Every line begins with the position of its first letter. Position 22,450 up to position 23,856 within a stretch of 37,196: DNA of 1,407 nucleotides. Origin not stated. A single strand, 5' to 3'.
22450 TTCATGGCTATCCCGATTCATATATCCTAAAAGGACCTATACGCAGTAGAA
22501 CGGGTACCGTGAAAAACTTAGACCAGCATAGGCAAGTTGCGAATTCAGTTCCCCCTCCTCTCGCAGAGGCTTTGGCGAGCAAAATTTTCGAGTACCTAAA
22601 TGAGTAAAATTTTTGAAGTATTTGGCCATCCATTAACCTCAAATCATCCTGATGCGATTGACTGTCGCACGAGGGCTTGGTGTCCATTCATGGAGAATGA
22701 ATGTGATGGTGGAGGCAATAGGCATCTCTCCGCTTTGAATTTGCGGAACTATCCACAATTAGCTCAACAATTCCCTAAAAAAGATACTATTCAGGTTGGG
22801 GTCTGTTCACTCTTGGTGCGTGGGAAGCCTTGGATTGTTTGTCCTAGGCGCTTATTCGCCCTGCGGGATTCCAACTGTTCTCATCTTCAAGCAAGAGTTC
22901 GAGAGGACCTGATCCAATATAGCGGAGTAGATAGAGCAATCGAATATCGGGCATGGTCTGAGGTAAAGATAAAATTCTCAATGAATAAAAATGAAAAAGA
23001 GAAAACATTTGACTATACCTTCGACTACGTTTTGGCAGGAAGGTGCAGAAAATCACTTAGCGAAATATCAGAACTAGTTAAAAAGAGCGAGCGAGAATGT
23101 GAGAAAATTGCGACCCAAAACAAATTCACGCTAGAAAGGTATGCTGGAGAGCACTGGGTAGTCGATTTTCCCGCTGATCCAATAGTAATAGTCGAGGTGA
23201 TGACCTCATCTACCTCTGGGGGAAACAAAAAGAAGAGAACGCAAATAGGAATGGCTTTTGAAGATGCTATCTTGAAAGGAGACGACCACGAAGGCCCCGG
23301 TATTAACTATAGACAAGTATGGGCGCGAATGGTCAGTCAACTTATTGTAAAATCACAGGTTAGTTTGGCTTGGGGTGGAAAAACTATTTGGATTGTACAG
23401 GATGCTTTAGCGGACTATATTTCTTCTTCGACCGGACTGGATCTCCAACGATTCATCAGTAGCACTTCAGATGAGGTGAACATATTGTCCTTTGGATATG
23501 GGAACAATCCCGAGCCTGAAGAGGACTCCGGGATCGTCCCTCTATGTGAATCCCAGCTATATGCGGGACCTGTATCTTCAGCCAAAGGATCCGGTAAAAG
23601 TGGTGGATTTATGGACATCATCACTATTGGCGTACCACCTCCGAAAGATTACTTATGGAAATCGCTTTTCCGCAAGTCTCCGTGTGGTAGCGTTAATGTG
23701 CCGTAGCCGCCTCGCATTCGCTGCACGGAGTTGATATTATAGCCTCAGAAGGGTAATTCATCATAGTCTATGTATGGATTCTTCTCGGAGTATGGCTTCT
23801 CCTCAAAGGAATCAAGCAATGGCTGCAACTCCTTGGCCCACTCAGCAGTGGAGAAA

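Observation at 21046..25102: Integrase-less AT-rich defence island bracketed by ~174-bp direct repeats that duplicate a bidirectional host promoter region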

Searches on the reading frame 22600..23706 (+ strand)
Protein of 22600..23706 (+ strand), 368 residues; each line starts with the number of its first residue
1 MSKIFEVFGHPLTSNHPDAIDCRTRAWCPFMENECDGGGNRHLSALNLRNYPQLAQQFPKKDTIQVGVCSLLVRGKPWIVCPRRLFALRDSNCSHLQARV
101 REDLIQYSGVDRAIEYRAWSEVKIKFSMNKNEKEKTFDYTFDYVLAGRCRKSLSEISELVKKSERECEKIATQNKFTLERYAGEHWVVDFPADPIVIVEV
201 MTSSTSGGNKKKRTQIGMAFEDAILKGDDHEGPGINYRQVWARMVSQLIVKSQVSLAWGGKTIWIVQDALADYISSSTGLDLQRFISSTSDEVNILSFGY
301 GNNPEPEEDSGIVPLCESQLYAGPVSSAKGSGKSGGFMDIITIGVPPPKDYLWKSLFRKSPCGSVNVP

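Call 6: search_protein_families(library=pfam, proteins=[window:22600-23706:+], max_evalue=0.01)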
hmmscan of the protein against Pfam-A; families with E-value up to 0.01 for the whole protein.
window:22600-23706:+ (368 aa): 0 families

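Call 7: search_protein_families(library=ncbifam, proteins=[window:22600-23706:+], max_evalue=0.01)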
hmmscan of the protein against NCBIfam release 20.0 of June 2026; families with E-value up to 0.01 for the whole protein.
window:22600-23706:+ (368 aa): 0 families

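Call 25: search_solved_structures(query=window:22600-23706:+, max_evalue=1)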
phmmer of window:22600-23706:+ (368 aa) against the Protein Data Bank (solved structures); distinct sequences matched with E-value up to 1: 2.
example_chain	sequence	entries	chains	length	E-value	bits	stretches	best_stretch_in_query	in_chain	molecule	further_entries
2n41_A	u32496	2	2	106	0.17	14.3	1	127-182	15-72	OR34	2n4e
1qys_A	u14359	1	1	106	0.37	13.2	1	124-182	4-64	TOP7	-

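Call 26: search_protein_families(library=padloc, proteins=[window:22600-23706:+], max_evalue=0.01)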
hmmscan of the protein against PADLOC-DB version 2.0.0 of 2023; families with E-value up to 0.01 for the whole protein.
window:22600-23706:+ (368 aa): 1 family
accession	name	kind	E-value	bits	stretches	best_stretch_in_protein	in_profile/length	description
PDLC03464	REase_II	-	0.0021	15.1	0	239-306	197-264/318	Type II restriction enzyme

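Call 27: find_homologous_proteins(query=window:22600-23706:+, max_evalue=0.00001)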
Query window:22600-23706:+ (368 aa): 1268 proteins with E <= 0.00001 among 3167 candidates; the best 120 are listed.
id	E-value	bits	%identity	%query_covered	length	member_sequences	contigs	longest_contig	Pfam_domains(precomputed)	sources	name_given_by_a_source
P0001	3.7e-243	824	96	100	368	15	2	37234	-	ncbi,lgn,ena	-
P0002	3.3e-221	752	88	100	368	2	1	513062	-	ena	-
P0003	6.5e-218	741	86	99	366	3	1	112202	-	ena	-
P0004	8.0e-218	741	87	100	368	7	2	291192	-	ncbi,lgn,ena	-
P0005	5.6e-217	738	86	99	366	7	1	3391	-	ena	-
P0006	6.8e-217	738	86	100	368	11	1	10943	-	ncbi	-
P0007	3.6e-214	729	85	99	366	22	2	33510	-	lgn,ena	-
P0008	5.9e-213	725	86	100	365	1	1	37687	-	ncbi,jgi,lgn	-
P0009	5.0e-211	719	85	99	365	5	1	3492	-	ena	-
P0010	1.3e-210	717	83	100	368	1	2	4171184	-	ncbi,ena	-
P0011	8.1e-209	711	84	99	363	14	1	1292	-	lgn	-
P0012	8.5e-207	705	84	99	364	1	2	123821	-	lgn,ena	-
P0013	4.9e-206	702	84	99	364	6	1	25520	-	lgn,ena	-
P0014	7.9e-206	702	83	100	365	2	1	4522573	-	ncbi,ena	-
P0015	9.6e-203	691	83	99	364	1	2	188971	-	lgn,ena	-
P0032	2.0e-141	490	59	99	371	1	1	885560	-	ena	-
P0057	1.1e-131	458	56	99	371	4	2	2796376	-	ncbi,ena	-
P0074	3.4e-130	453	56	99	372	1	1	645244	-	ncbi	-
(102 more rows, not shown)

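Call 28: find_encoding_contigs(protein=P0057, flank=4000, max_places=2)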
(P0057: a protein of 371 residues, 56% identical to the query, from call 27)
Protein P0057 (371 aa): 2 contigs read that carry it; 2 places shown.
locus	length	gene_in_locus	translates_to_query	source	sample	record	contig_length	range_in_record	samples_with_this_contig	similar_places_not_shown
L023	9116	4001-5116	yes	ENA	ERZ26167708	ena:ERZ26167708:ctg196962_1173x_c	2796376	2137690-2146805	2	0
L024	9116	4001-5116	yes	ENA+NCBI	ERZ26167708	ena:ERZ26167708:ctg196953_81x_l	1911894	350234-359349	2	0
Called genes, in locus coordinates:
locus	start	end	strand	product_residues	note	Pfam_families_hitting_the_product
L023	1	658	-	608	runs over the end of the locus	PF00496:SBP_bac_5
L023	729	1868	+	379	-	PF00730:HhH-GPD, PF00633:HHH, PF14815:NUDIX_4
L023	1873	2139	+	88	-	PF04362:Iron_traffic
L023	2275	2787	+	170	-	PF20385:DUF6680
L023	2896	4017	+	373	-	PF00145:DNA_methylase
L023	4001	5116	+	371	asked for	-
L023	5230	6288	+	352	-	-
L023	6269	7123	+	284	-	PF01170:UPF0020 (faint), PF01555:N6_N4_Mtase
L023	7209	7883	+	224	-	-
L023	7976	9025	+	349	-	PF02540:NAD_synthase (faint), PF03054:tRNA_Me_trans, PF20259:tRNA_Me_trans_M, PF20258:tRNA_Me_trans_C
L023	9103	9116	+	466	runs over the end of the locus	PF00206:Lyase_1, PF08328:ASL_C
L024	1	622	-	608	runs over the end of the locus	PF00496:SBP_bac_5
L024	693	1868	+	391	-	PF00730:HhH-GPD, PF00633:HHH, PF14815:NUDIX_4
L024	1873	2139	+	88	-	PF04362:Iron_traffic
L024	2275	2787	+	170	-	PF20385:DUF6680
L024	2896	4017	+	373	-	PF00145:DNA_methylase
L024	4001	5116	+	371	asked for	-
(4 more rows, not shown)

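Call 29: find_encoding_contigs(protein=P0074, flank=4000, max_places=2)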
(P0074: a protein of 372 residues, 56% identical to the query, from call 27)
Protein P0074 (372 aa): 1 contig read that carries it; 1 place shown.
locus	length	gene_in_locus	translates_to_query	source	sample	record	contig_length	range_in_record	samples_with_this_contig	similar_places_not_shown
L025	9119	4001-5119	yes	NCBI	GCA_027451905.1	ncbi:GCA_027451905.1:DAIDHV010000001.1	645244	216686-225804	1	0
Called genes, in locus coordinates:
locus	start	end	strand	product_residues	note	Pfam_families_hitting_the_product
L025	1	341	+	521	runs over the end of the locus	PF07691:PA14 (weak)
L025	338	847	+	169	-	-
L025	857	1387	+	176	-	PF08937:ThsB_TIR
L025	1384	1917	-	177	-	PF08937:ThsB_TIR (faint), PF13676:TIR_2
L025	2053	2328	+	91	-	PF00239:Resolvase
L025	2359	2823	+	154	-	PF00239:Resolvase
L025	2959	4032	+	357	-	PF00145:DNA_methylase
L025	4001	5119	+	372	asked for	-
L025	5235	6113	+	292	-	PF10609:ParA (weak), PF01656:CbiA, PF13614:AAA_31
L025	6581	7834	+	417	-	-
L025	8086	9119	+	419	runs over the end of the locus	-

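Call 30: find_encoding_contigs(protein=P0032, flank=4000, max_places=2)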
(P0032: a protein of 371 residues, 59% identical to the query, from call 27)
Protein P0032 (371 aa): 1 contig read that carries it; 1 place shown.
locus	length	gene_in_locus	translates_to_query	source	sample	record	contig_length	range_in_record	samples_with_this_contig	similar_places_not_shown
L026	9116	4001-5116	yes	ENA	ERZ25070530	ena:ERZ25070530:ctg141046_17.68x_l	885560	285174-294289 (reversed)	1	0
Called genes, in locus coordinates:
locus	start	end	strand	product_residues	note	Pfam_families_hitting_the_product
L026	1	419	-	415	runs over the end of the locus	PF13742:tRNA_anti_2, PF01336:tRNA_anti-codon, PF02601:Exonuc_VII_L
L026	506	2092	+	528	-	PF00117:GATase, PF07722:Peptidase_C26 (weak), PF02540:NAD_synthase (weak), PF00958:GMP_synt_C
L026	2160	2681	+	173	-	PF13302:Acetyltransf_3, PF00583:Acetyltransf_1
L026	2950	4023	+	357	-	PF00145:DNA_methylase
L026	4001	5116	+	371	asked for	-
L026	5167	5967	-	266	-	PF01209:Ubie_methyltran, PF13489:Methyltransf_23, PF02353:CMAS (weak), PF06325:PrmA (weak), PF13847:Methyltransf_31, PF08241:Methyltransf_11, PF08242:Methyltransf_12, PF13649:Methyltransf_25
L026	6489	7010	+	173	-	PF13274:SocA_Panacea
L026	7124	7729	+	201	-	-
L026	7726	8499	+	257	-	PF03602:Cons_hypoth95 (faint), PF01555:N6_N4_Mtase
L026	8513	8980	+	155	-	PF00383:dCMP_cyt_deam_1, PF14437:MafB19-deam, PF14439:Bd3614-deam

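Call 33: find_encoding_contigs(protein=P0002, flank=6000, max_places=2)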
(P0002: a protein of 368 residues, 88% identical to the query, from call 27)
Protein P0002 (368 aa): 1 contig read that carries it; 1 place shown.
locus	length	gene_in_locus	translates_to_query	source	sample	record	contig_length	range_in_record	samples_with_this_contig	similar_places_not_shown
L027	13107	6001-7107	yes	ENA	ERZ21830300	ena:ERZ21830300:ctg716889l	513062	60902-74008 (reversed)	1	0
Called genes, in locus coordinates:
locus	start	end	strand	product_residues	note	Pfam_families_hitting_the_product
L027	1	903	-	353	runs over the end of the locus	PF01011:PQQ (faint), PF13360:PQQ_2, PF13570:Beta-prop_ACSF4, PF25293:Beta-prop_EMC1_N (faint), PF13360:PQQ_2, PF13570:Beta-prop_ACSF4, PF13360:PQQ_2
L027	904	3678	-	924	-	PF00930:DPPIV_N (faint), PF26550:Tricorn_2nd, PF26550:Tricorn_2nd, PF26549:Tricorn_N, PF07676:PD40 (weak), PF26549:Tricorn_N (weak), PF07676:PD40, PF01103:Omp85, +1 more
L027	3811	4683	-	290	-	PF01678:DAP_epimerase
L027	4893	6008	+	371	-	PF00145:DNA_methylase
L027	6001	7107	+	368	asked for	-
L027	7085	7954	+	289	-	-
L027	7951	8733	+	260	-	PF05721:PhyH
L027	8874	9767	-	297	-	PF00892:EamA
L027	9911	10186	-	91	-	PF21716:dnstrm_HI1420, PF01381:HTH_3 (weak)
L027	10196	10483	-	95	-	PF05973:Gp49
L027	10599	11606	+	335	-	PF20903:SPL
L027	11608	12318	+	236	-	PF00106:adh_short, PF01370:Epimerase, PF08659:KR, PF13460:NAD_binding_10, PF13561:adh_short_C2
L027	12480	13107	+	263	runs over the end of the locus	PF01435:Peptidase_M48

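Call 34: find_encoding_contigs(protein=P0003, flank=6000, max_places=2)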
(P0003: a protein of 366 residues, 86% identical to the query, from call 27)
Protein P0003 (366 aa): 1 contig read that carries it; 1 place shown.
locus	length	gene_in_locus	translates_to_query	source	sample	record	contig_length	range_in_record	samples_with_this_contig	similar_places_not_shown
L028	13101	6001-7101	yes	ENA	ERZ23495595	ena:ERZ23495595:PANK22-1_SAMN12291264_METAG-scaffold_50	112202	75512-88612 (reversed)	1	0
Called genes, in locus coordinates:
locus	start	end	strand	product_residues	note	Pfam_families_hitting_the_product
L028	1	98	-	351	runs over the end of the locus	PF13360:PQQ_2, PF01011:PQQ (faint), PF25293:Beta-prop_EMC1_N (faint), PF13570:Beta-prop_ACSF4, PF13360:PQQ_2, PF13570:Beta-prop_ACSF4, PF13360:PQQ_2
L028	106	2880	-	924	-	PF00930:DPPIV_N (faint), PF25174:Beta-prop_THOC3 (faint), PF26550:Tricorn_2nd, PF26549:Tricorn_N, PF07676:PD40 (weak), PF26549:Tricorn_N (weak), PF07676:PD40, PF01103:Omp85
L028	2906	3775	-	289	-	PF01678:DAP_epimerase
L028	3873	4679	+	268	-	-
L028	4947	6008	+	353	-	PF00145:DNA_methylase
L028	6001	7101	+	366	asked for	-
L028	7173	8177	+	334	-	PF20903:SPL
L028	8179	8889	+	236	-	PF00106:adh_short, PF01370:Epimerase, PF08659:KR, PF13460:NAD_binding_10, PF13561:adh_short_C2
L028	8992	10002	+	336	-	PF25917:BSH_RND (faint), PF25973:BSH_CzcB (weak), PF25954:Beta-barrel_RND_2, PF25989:YknX_C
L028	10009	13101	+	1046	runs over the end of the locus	PF00873:ACR_tran, PF03176:MMPL (weak)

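Call 35: find_encoding_contigs(protein=P0010, flank=6000, max_places=2)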
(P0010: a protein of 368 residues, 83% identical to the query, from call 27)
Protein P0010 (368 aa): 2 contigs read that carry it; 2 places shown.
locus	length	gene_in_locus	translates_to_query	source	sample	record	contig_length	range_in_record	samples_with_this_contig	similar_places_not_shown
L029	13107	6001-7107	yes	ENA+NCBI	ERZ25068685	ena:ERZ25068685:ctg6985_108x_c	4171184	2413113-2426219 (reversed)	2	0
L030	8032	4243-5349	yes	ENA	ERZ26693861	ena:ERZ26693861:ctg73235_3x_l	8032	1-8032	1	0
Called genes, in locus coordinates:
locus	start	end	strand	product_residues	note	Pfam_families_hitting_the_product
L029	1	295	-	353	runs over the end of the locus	PF01011:PQQ (faint), PF13360:PQQ_2, PF25293:Beta-prop_EMC1_N (faint), PF13570:Beta-prop_ACSF4, PF13360:PQQ_2, PF13570:Beta-prop_ACSF4, PF13360:PQQ_2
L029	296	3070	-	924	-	PF00930:DPPIV_N (faint), PF25174:Beta-prop_THOC3 (faint), PF26550:Tricorn_2nd, PF26549:Tricorn_N, PF07676:PD40 (weak), PF26549:Tricorn_N (weak), PF07676:PD40, PF01103:Omp85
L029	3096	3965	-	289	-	PF01678:DAP_epimerase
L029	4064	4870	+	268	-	-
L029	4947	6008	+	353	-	PF00145:DNA_methylase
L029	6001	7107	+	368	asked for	-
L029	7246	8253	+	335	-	PF20903:SPL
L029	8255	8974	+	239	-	PF00106:adh_short, PF01370:Epimerase, PF08659:KR (weak), PF13460:NAD_binding_10 (weak), PF13561:adh_short_C2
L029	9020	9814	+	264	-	PF01435:Peptidase_M48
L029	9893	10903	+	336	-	PF25917:BSH_RND (weak), PF25973:BSH_CzcB (faint), PF25954:Beta-barrel_RND_2, PF25989:YknX_C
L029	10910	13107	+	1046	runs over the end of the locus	PF00873:ACR_tran, PF03176:MMPL (weak)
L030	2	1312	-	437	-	?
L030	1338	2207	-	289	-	PF01678:DAP_epimerase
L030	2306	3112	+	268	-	-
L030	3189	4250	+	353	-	PF00145:DNA_methylase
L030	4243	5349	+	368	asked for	-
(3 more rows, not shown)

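Call 36: find_encoding_contigs(protein=P0012, flank=6000, max_places=2)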
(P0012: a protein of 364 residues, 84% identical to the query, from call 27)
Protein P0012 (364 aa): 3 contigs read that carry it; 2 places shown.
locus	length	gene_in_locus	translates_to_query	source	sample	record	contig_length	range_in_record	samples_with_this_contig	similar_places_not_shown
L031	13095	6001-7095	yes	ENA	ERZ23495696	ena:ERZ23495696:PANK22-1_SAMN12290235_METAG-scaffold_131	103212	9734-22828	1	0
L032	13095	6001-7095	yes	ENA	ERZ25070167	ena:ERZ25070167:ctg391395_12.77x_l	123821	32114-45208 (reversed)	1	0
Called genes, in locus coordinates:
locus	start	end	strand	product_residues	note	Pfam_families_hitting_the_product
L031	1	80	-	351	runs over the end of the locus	PF13360:PQQ_2 (weak), PF13570:Beta-prop_ACSF4, PF25293:Beta-prop_EMC1_N (faint), PF13360:PQQ_2, PF01011:PQQ (weak), PF13570:Beta-prop_ACSF4, PF13360:PQQ_2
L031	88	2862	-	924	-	PF00930:DPPIV_N (faint), PF25174:Beta-prop_THOC3 (faint), PF26550:Tricorn_2nd, PF26549:Tricorn_N, PF07676:PD40 (weak), PF26549:Tricorn_N (weak), PF07676:PD40, PF01103:Omp85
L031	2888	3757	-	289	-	PF01678:DAP_epimerase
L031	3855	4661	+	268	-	-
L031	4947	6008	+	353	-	PF00145:DNA_methylase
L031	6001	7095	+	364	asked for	-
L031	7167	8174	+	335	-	PF20903:SPL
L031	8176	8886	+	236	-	PF00106:adh_short, PF01370:Epimerase, PF08659:KR, PF13460:NAD_binding_10 (weak), PF13561:adh_short_C2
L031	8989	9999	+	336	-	PF25917:BSH_RND (faint), PF25973:BSH_CzcB (weak), PF25954:Beta-barrel_RND_2, PF25989:YknX_C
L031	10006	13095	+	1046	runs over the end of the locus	PF00873:ACR_tran, PF03176:MMPL (weak)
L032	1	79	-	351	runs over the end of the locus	PF13360:PQQ_2, PF01011:PQQ (faint), PF25293:Beta-prop_EMC1_N (faint), PF13570:Beta-prop_ACSF4, PF25292:Beta-prop_CGLA (faint), PF13570:Beta-prop_ACSF4, PF13360:PQQ_2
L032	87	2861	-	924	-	PF00930:DPPIV_N (faint), PF25174:Beta-prop_THOC3 (faint), PF26549:Tricorn_N, PF26550:Tricorn_2nd, PF07676:PD40, PF01103:Omp85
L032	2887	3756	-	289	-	PF01678:DAP_epimerase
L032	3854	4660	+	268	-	-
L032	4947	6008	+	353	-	PF00145:DNA_methylase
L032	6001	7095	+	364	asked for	-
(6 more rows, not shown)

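Call 37: find_encoding_contigs(protein=P0015, flank=6000, max_places=2)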
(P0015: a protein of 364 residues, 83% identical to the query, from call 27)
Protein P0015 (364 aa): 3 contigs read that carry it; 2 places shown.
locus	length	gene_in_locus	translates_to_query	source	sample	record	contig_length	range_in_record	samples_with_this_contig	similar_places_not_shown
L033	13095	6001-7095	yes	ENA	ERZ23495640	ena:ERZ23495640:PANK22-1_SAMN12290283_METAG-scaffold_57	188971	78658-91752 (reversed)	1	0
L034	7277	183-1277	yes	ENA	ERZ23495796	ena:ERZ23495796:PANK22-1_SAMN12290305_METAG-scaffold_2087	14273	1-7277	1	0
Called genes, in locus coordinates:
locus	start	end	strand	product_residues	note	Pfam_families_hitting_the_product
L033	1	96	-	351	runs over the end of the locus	PF13360:PQQ_2, PF01011:PQQ (faint), PF25293:Beta-prop_EMC1_N (faint), PF13570:Beta-prop_ACSF4, PF13360:PQQ_2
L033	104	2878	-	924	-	PF00930:DPPIV_N (faint), PF25174:Beta-prop_THOC3 (faint), PF26550:Tricorn_2nd, PF26549:Tricorn_N, PF07676:PD40 (weak), PF26549:Tricorn_N (weak), PF07676:PD40, PF01103:Omp85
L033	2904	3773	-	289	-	PF01678:DAP_epimerase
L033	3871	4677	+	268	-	-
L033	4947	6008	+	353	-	PF00145:DNA_methylase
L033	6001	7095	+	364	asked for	-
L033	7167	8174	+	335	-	PF20903:SPL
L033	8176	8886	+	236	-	PF00106:adh_short, PF01370:Epimerase, PF08659:KR, PF13460:NAD_binding_10, PF13561:adh_short_C2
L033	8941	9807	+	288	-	PF01435:Peptidase_M48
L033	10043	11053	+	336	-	PF25973:BSH_CzcB (weak), PF25954:Beta-barrel_RND_2, PF25989:YknX_C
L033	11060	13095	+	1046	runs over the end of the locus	PF00873:ACR_tran, PF03176:MMPL (weak)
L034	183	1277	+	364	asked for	-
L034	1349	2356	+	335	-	PF20903:SPL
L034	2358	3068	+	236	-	PF00106:adh_short, PF01370:Epimerase, PF08659:KR, PF13460:NAD_binding_10, PF13561:adh_short_C2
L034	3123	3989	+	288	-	PF01435:Peptidase_M48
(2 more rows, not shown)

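Call 52: predict_structure(alignment_id=A2)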
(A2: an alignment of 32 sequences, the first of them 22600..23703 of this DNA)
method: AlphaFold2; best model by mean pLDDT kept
length: 368 residues; sequences in the alignment: 32
mean_pLDDT: 76.3   pTM: 0.79
mean pLDDT of the five models: 76.3, 71.5, 70.2, 70.0, 65.5
residues with pLDDT >= 90: 104; 70-90: 136; 50-70: 98; < 50: 30
segments of 3 or more residues with pLDDT < 50: 1-8, 38-41, 205-209, 328-335
pLDDT, mean of each block of 10 residues (from residue 1): 37 71 68 56 68 79 65 63 70 73 89 91 86 81 94 96 97 96 93 93 52 56 69 58 75 91 87 75 87 88 74 81 66 49 76 96 76
secondary structure, 60 per line:
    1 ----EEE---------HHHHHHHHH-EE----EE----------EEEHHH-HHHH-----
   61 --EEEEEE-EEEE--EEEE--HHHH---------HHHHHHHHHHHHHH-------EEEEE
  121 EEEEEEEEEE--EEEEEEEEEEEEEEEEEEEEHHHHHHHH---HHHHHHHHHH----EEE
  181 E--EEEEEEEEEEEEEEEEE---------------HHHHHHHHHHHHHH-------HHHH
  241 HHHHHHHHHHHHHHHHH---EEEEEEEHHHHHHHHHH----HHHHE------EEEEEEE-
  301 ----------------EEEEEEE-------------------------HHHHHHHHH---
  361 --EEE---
elements in order: E5-7 H17-25 E45-47 H52-55 E63-68 E70-73 E76-79 H82-85 H95-108 E116-130 E133-152 H153-160 H164-173 E178-181 E184-200 H216-229 H237-257 E261-267 H268-277 H282-285 E293-299 E317-323 H349-357 E363-365
